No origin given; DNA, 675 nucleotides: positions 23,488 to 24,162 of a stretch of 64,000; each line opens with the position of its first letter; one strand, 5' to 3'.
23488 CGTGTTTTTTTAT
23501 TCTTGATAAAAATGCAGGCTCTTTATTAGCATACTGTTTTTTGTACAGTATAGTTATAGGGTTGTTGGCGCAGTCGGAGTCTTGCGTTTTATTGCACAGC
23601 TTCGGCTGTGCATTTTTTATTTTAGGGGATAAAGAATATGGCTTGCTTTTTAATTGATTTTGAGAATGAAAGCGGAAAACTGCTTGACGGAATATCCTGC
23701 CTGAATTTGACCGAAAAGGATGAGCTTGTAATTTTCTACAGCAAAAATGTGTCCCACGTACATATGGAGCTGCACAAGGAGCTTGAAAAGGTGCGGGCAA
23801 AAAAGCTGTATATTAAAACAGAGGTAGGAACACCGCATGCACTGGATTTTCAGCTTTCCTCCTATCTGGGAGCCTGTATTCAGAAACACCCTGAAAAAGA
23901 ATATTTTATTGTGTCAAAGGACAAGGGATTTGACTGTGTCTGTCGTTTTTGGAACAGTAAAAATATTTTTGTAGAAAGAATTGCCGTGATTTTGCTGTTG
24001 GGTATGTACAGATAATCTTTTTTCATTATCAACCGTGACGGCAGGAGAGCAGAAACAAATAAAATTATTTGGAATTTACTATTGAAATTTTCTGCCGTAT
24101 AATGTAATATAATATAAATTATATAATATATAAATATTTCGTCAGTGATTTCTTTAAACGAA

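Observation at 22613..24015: Four autonomous promoter / structured-RNA / terminator modules in tandem, feeding a promoter-less NYN/PIN-like RNase gene (type III TA-like layout at a new scale)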

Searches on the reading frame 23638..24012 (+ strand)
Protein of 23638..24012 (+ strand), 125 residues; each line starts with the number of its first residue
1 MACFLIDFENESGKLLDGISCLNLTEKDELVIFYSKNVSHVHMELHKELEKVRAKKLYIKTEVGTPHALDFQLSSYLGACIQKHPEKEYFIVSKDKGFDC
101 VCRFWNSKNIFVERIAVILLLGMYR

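Call 9: search_protein_families(library=pfam, proteins=[window:23638-24012:+], max_evalue=1)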
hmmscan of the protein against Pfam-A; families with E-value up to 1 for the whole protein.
window:23638-24012:+ (125 aa): 2 families
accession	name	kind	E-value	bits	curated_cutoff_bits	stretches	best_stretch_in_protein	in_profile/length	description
PF18475.7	PIN7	-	2.6e-24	86.3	34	1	5-107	1-101/103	PIN domain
PF23071.1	DUF7044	-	0.029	15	27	1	74-111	31-71/94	Domain of unknown function (DUF7044)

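Call 14: find_homologous_proteins(query=window:23638-24012:+)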
Query window:23638-24012:+ (125 aa): 135 proteins with E <= 0.001 among 137 candidates; the best 120 are listed.
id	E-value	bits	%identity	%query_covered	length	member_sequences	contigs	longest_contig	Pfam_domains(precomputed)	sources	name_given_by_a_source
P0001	1.0e-78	279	100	100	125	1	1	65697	PF18475.9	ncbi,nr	ncbi:MAG: PIN domain-containing protein [Clostridium sp.]|nr:PIN domain-containing protein [Clostrid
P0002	3.2e-53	197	75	92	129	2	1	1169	PF18475.9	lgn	-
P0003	1.5e-52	195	73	92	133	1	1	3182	PF18475.9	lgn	-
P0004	1.6e-52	194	73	92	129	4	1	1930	PF18475.9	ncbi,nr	ncbi:MAG: hypothetical protein K2L19_01590, partial [Eubacterium sp.]|nr:hypothetical protein [Eubac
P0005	1.7e-52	194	71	92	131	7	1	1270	PF18475.9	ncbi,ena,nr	ncbi:MAG: hypothetical protein K2K71_03800 [Eubacterium sp.]|nr:hypothetical protein [Eubacterium sp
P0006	3.1e-52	194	71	92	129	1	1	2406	PF18475.9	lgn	-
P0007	3.9e-52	193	70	92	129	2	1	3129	PF18475.9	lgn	-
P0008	1.2e-51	192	70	92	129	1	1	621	PF18475.9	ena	-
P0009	1.8e-50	188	70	94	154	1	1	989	PF18475.9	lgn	-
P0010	1.4e-49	185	70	92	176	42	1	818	PF18475.9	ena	-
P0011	3.2e-49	184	66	94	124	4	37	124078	PF18475.9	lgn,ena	-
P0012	7.0e-49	183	68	92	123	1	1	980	PF18475.9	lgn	-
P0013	1.2e-48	182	68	92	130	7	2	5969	PF18475.9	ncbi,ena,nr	ncbi:MAG: hypothetical protein K2H13_10050 [Eubacterium sp.]|nr:hypothetical protein [Eubacterium sp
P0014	1.4e-48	182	70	92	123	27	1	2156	PF18475.9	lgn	-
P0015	3.2e-48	181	67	92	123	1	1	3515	PF18475.9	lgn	-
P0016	4.0e-48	180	68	92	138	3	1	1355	PF18475.9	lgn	-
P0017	4.1e-48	180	70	92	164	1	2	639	PF18475.9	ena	-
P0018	4.9e-48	180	68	92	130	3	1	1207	PF18475.9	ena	-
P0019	5.0e-48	180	70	92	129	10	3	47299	PF18475.9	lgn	-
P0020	1.2e-47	179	66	92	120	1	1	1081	PF18475.9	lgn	-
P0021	3.0e-47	177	68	92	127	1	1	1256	PF18475.9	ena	-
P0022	4.1e-47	177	66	92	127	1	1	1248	PF18475.9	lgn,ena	-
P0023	9.5e-47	176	64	92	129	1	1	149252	PF18475.9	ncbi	-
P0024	1.6e-46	175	66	92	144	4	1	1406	PF18475.9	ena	-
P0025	1.7e-46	175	66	93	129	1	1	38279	PF18475.9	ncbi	ncbi:MAG: PIN domain-containing protein [Eubacterium sp.]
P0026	1.9e-46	175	68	95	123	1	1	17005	PF18475.9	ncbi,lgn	-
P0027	3.0e-46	174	68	92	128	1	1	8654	PF18475.9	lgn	-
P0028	8.7e-46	173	64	94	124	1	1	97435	PF18475.9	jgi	-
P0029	1.0e-45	172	65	92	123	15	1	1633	PF18475.9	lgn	-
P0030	1.3e-45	172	68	92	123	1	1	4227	PF18475.9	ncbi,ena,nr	ncbi:MAG: hypothetical protein K2G56_06085 [Eubacterium sp.]|nr:hypothetical protein [Eubacterium sp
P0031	1.9e-45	172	66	93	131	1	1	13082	PF18475.9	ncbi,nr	ncbi:MAG: PIN domain-containing protein [Acetobacter sp.]|nr:PIN domain-containing protein [Bacteroi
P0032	2.0e-45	172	65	92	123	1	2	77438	PF18475.9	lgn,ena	-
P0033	2.6e-45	171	66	93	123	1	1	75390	PF18475.9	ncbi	-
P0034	4.5e-45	170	60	93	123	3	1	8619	PF18475.9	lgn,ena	-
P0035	7.5e-45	170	65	92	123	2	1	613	PF18475.9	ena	-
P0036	8.9e-45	169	64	92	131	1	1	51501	PF18475.9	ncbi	ncbi:MAG: PIN domain-containing protein [Eubacterium sp.]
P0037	1.1e-44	169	66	92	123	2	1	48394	PF18475.9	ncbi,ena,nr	ncbi:MAG: hypothetical protein HDT34_00635 [Clostridiales bacterium]|nr:hypothetical protein [Clostr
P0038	1.5e-44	169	61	94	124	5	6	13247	PF18475.9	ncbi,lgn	-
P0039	1.7e-44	169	65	92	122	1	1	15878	PF18475.9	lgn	-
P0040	1.8e-44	168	64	92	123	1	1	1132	PF18475.9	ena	-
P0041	7.5e-44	166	63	92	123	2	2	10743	PF18475.9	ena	-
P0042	1.2e-43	166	63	92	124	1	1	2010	PF18475.9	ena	-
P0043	1.4e-43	166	65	92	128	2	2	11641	PF18475.9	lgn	-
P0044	1.8e-43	165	63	92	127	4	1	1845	PF18475.9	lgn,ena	-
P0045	1.8e-43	165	63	92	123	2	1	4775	PF18475.9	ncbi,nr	ncbi:MAG: hypothetical protein K2J55_03010 [Eubacterium sp.]|nr:hypothetical protein [Eubacterium sp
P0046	3.4e-43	164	65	94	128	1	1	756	PF18475.9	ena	-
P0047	4.7e-43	164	63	92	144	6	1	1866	PF18475.9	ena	-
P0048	4.9e-43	164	63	92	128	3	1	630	PF18475.9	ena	-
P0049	9.1e-43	163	63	92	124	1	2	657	PF18475.9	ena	-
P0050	2.3e-42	162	63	92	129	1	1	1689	PF18475.9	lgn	-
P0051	3.2e-42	161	63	92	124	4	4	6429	PF18475.9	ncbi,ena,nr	ncbi:MAG: hypothetical protein K2K01_03205 [Eubacterium sp.]|nr:hypothetical protein [Eubacterium sp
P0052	3.5e-42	161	63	92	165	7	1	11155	PF18475.9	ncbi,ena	-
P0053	5.3e-42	161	60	92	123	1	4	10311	PF18475.9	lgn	-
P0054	6.7e-42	160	60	94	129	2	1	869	PF18475.9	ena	-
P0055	1.7e-41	159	63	92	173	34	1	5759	PF18475.9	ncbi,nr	ncbi:MAG: hypothetical protein K2J59_00920, partial [Eubacterium sp.]|nr:hypothetical protein [Eubac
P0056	7.2e-41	157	60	92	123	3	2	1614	PF18475.9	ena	-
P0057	8.4e-41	157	60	92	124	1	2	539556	PF18475.9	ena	-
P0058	8.5e-41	157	62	92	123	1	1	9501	PF18475.9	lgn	-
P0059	1.2e-40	156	60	92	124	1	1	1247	PF18475.9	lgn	-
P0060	2.3e-40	155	62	92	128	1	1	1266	PF18475.9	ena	-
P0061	4.3e-40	154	60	94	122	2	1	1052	PF18475.9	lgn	-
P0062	2.5e-39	152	57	92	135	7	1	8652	PF18475.9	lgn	-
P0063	2.6e-39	152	61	92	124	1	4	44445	PF18475.9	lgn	-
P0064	1.3e-38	150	57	92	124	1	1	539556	PF18475.9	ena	-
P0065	3.2e-38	148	58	92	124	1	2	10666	PF18475.9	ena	-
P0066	4.2e-38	148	55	98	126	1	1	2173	PF18475.9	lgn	-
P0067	5.2e-38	148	60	92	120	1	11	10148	PF18475.9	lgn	-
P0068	6.6e-38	147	72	75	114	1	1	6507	PF18475.9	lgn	-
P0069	3.4e-37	145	55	92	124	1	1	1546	PF18475.9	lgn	-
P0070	5.4e-37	144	56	92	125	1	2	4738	PF18475.9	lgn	-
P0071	6.1e-37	144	56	92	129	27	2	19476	PF18475.9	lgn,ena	-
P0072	7.6e-37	144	57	92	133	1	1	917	PF18475.9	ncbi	-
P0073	1.8e-36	143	57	92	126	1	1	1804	PF18475.9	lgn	-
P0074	2.3e-33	133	53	94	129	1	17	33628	PF18475.9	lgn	-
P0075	8.0e-33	131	53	94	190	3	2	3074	PF18475.9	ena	-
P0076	3.4e-32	129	53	91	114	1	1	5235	PF18475.9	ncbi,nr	ncbi:MAG: hypothetical protein II744_02805, partial [Eubacterium sp.]|nr:hypothetical protein [Eubac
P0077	6.4e-27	112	66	57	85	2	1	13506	PF18475.9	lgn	-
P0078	5.6e-25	106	55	66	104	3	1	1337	PF18475.9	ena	-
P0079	3.7e-20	90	44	96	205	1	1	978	PF18475.9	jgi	jgi:hypothetical protein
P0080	1.2e-19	88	44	93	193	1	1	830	PF18475.9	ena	-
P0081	2.2e-19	87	41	94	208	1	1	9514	PF18475.9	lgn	-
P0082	7.1e-19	86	48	86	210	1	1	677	PF18475.9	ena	-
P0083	1.0e-18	85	48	86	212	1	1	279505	PF18475.9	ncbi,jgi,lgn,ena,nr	ncbi:MAG: PIN domain-containing protein [Oscillospiraceae bacterium]|nr:PIN domain-containing protei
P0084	1.3e-18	85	45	94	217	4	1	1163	PF18475.9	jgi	jgi:hypothetical protein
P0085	1.3e-18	85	47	86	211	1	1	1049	PF18475.9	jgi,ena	-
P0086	2.3e-18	84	46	86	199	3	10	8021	PF18475.9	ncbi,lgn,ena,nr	ncbi:MAG: PIN domain-containing protein [Candidatus Choladocola sp.]|nr:PIN domain-containing protei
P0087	3.3e-18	84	45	95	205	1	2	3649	PF18475.9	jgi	-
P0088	3.5e-18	84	42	90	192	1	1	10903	PF18475.9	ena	-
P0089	3.8e-18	83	42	90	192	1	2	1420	PF18475.9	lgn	-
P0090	6.9e-18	83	42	90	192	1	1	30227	PF18475.9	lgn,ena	-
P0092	7.9e-18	82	41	90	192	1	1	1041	PF18475.9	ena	-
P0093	9.3e-18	82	41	90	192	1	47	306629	PF18475.9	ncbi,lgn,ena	-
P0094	9.4e-18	82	41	90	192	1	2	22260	PF18475.9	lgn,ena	-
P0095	9.4e-18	82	41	90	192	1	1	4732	PF18475.9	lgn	-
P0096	9.5e-18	82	41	90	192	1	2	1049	PF18475.9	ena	-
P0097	9.5e-18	82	41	90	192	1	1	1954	PF18475.9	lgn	-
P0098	9.6e-18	82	41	90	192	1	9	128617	PF18475.9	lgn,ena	-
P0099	1.0e-17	82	41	90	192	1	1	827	PF18475.9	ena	-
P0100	1.2e-17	82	41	90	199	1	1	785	PF18475.9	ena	-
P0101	1.3e-17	82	42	92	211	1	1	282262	PF18475.9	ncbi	-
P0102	1.8e-17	81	50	84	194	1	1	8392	PF18475.9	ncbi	-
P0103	2.5e-17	81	40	90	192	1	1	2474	PF18475.9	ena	-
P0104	3.7e-17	80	43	92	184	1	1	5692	PF18475.9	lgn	-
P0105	6.9e-17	79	46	92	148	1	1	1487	PF18475.9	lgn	-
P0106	7.7e-17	79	45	90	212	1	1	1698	PF18475.9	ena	-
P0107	9.2e-17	79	48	84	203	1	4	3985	PF18475.9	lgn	-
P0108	9.2e-17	79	43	94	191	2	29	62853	PF18475.9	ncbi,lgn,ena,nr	ncbi:MAG: hypothetical protein IJP53_08865 [Synergistaceae bacterium]|nr:hypothetical protein [Syner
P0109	1.7e-16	78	40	92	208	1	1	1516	PF18475.9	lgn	-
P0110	2.1e-16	78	46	84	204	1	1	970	PF18475.9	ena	-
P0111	3.1e-16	77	40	90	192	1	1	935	PF18475.9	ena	-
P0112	6.1e-16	76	40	86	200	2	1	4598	PF18475.9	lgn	-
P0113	6.9e-16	76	41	91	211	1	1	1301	PF18475.9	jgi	jgi:DNA helicase TIP49 (TBP-interacting protein)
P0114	7.2e-16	76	47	84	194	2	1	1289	PF18475.9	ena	-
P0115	8.6e-16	76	48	84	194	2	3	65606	PF18475.9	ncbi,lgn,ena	-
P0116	1.7e-15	75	49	84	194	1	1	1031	PF18475.9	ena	-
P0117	2.0e-15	75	40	94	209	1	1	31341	PF18475.9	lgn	-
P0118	5.1e-15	73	46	84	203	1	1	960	PF18475.9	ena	-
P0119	9.9e-15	72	46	84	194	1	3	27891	PF18475.9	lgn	-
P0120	1.0e-14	72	39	93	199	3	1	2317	PF18475.9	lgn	-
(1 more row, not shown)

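Call 15: find_encoding_contigs(protein=P0023, flank=6000, max_places=2)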
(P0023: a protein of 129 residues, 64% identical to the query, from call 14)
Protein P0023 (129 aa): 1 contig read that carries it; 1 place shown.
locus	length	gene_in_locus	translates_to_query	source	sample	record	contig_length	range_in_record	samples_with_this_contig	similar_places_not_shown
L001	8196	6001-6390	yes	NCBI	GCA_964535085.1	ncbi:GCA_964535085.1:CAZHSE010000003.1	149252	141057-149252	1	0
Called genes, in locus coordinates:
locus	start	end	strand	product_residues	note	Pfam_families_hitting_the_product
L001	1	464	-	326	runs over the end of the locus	PF06723:MreB_Mbl, PF00022:Actin (faint), PF11104:PilM_2 (faint), PF00012:HSP70, PF14450:FtsA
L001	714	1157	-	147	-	PF03413:PepSY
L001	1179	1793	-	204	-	PF12844:HTH_19, PF13560:HTH_31, PF01381:HTH_3, PF07022:Phage_CI_repr (weak), PF13443:HTH_26, PF13518:HTH_28 (faint)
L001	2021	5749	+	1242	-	PF04464:Glyphos_transf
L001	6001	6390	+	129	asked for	PF18475:PIN7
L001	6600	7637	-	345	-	PF01569:PAP2, PF14378:PAP2_3 (weak)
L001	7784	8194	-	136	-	?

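Call 16: find_encoding_contigs(protein=P0011, flank=6000, max_places=2)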
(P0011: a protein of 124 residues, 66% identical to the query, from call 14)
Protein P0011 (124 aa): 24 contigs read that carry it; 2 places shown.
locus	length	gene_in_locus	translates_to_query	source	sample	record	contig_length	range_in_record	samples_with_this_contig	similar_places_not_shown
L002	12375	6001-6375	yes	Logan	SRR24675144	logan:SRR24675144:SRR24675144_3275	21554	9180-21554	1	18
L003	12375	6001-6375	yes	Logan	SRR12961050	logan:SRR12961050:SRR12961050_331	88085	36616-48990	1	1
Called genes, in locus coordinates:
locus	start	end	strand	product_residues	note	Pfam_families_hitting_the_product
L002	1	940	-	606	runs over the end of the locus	PF02463:SMC_N (faint), PF00005:ABC_tran, PF13304:AAA_21 (faint)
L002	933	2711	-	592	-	PF00005:ABC_tran, PF02463:SMC_N (faint), PF13304:AAA_21 (faint)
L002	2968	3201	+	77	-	PF13560:HTH_31, PF12844:HTH_19, PF01381:HTH_3, PF13443:HTH_26 (weak)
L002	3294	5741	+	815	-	PF01915:Glyco_hydro_3_C, PF14310:Fn3-like, PF00933:Glyco_hydro_3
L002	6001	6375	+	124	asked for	PF18475:PIN7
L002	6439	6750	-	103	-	-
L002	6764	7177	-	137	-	-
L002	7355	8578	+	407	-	PF00149:Metallophos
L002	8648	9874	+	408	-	PF01966:HD, PF13286:HD_assoc (weak)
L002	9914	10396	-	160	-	PF12671:Amidase_6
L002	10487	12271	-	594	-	PF07881:Fucose_iso_N1, PF07882:Fucose_iso_N2, PF02952:Fucose_iso_C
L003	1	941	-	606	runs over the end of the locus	PF02463:SMC_N (faint), PF00005:ABC_tran, PF13304:AAA_21 (faint)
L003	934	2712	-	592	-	PF00005:ABC_tran, PF02463:SMC_N (faint), PF13304:AAA_21 (faint)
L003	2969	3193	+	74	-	PF13560:HTH_31, PF12844:HTH_19, PF01381:HTH_3, PF13443:HTH_26 (weak)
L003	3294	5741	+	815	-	PF01915:Glyco_hydro_3_C, PF14310:Fn3-like, PF00933:Glyco_hydro_3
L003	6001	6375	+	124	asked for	PF18475:PIN7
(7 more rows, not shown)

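Call 17: find_encoding_contigs(protein=P0057, flank=6000, max_places=2)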
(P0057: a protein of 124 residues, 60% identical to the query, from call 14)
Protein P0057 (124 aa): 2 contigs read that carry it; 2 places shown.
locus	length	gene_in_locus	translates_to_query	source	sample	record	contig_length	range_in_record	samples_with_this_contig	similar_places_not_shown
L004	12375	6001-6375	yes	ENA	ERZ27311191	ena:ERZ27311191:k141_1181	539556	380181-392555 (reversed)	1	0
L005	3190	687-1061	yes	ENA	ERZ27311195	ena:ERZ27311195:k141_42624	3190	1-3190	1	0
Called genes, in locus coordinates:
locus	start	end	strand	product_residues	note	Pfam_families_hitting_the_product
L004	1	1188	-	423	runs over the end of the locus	PF01018:GTP1_OBG, PF01926:MMR_HSR1, PF02421:FeoB_N (weak), PF09269:DUF1967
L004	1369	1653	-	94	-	PF01016:Ribosomal_L27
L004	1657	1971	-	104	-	PF04327:Peptidase_Prp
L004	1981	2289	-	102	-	PF00829:Ribosomal_L21p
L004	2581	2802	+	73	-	PF12844:HTH_19, PF13560:HTH_31, PF01381:HTH_3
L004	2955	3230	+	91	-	PF00312:Ribosomal_S15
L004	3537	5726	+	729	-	PF01138:RNase_PH, PF03725:RNase_PH_C, PF03726:PNPase, PF01138:RNase_PH, PF00013:KH_1, PF00575:S1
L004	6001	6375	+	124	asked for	PF18475:PIN7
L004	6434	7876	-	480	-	PF07690:MFS_1, PF13347:MFS_2, PF07690:MFS_1 (weak)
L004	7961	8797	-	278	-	PF00106:adh_short, PF08659:KR, PF13561:adh_short_C2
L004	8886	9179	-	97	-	PF06935:DUF1284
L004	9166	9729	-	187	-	PF12822:ECF_trnsprt (weak), PF02632:BioY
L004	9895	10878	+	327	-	-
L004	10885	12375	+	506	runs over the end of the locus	PF00672:HAMP, PF00512:HisKA, PF02518:HATPase_c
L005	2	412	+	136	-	?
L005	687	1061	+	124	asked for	PF18475:PIN7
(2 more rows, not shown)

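Call 22: find_encoding_contigs(protein=P0064, flank=6000, max_places=1)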
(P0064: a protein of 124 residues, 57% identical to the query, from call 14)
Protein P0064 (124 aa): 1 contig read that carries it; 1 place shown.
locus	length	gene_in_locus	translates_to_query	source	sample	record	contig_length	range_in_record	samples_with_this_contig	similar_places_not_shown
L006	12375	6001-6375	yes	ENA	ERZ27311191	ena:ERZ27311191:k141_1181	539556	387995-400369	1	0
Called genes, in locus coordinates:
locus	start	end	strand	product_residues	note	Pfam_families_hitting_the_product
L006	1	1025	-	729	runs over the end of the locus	PF01138:RNase_PH, PF03725:RNase_PH_C, PF03726:PNPase, PF01138:RNase_PH, PF00013:KH_1, PF00575:S1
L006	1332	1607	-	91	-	PF00312:Ribosomal_S15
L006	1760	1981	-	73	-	PF12844:HTH_19, PF13560:HTH_31, PF01381:HTH_3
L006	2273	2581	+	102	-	PF00829:Ribosomal_L21p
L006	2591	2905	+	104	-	PF04327:Peptidase_Prp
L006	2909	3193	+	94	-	PF01016:Ribosomal_L27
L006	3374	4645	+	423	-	PF01018:GTP1_OBG, PF01926:MMR_HSR1, PF02421:FeoB_N (weak), PF09269:DUF1967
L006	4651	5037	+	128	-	PF00636:Ribonuclease_3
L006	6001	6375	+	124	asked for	PF18475:PIN7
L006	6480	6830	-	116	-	PF07892:DUF1667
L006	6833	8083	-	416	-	PF00890:FAD_binding_2 (weak), PF01134:GIDA (faint), PF01266:DAO (faint), PF03486:HI0933_like (faint), PF07992:Pyr_redox_2, PF12831:FAD_oxidored, PF13450:NAD_binding_8 (faint), PF13738:Pyr_redox_3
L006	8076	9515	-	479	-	PF00070:Pyr_redox (faint), PF01266:DAO, PF01494:FAD_binding_3 (faint), PF03486:HI0933_like (faint), PF05834:Lycopene_cycl (faint), PF07992:Pyr_redox_2 (weak), PF13450:NAD_binding_8 (weak), PF04324:Fer2_BFD, +1 more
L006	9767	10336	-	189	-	PF04309:G3P_antiterm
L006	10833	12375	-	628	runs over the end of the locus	PF13727:CoA_binding_3, PF02254:TrkA_N (faint), PF02629:CoA_binding (faint), PF01073:3Beta_HSD, PF01370:Epimerase, PF02719:Polysacc_synt_2, PF04321:RmlD_sub_bind, PF16363:GDP_Man_Dehyd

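Call 23: find_encoding_contigs(protein=P0074, flank=6000, max_places=2)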
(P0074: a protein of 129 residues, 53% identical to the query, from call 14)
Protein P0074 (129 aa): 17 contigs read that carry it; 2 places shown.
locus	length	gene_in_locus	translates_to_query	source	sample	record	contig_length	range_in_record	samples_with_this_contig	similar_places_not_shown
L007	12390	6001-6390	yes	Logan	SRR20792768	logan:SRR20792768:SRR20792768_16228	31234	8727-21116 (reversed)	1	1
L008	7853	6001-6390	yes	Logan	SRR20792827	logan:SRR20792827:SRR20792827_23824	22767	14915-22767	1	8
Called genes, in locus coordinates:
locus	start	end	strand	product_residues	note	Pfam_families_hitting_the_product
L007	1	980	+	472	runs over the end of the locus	PF01938:TRAM (weak), PF05958:tRNA_U5-meth_tr, PF02475:TRM5-TYW2_MTfase (weak), PF03602:Cons_hypoth95, PF05175:MTS (weak), PF13847:Methyltransf_31, PF09445:Methyltransf_15 (weak), PF13649:Methyltransf_25 (weak)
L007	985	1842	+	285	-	-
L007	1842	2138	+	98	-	PF05402:PqqD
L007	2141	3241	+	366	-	PF14907:NTP_transf_5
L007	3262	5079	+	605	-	PF00009:GTP_EFTU, PF22042:EF-G_D2, PF03144:GTP_EFTU_D2, PF14492:EFG_III (weak), PF00679:EFG_C, PF06421:LepA_C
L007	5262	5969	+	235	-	-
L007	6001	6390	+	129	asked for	PF18475:PIN7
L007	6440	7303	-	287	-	PF04055:Radical_SAM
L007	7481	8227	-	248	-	PF13673:Acetyltransf_10 (weak), PF13508:Acetyltransf_7 (weak), PF14268:YoaP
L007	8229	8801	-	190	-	PF13305:TetR_C_33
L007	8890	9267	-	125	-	PF14276:DUF4363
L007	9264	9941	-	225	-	PF04239:DUF421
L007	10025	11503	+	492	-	PF03323:GerA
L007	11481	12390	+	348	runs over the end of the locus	PF03845:Spore_permease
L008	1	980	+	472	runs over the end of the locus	PF01938:TRAM (weak), PF05958:tRNA_U5-meth_tr, PF02475:TRM5-TYW2_MTfase (weak), PF03602:Cons_hypoth95, PF05175:MTS (weak), PF13847:Methyltransf_31, PF09445:Methyltransf_15 (weak), PF13649:Methyltransf_25 (weak)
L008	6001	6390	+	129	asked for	PF18475:PIN7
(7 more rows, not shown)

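Call 24: find_encoding_contigs(protein=P0093, flank=6000, max_places=2)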
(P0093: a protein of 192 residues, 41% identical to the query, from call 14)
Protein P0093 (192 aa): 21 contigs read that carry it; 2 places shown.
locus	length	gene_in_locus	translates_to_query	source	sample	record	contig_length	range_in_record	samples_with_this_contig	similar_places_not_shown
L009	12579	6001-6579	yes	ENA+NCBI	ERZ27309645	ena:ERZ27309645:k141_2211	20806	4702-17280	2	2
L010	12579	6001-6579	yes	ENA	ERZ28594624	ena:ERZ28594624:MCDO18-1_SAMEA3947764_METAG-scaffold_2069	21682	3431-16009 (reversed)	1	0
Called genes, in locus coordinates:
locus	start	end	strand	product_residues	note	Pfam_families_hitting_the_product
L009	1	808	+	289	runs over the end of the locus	PF00497:SBP_bac_3, PF10613:Lig_chan-Glu_bd (weak)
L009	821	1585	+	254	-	PF00528:BPD_transp_1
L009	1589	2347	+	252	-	PF00005:ABC_tran, PF02463:SMC_N (weak), PF13304:AAA_21 (weak)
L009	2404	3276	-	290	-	PF04991:LicD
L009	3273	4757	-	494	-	PF01943:Polysacc_synt, PF13440:Polysacc_synt_3, PF03023:MurJ (weak)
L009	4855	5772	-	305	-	PF00535:Glycos_transf_2, PF13641:Glyco_tranf_2_3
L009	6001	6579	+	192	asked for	PF18475:PIN7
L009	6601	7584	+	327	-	PF16654:DAPDH_C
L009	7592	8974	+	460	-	PF01554:MatE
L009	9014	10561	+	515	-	-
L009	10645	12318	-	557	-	PF17389:Bac_rhamnosid6H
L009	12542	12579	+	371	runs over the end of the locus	PF00091:Tubulin, PF12327:FtsZ_C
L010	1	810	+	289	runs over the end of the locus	PF00497:SBP_bac_3, PF10613:Lig_chan-Glu_bd (weak)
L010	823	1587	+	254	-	PF00528:BPD_transp_1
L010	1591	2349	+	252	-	PF00005:ABC_tran, PF02463:SMC_N, PF13304:AAA_21 (weak)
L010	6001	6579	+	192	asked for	PF18475:PIN7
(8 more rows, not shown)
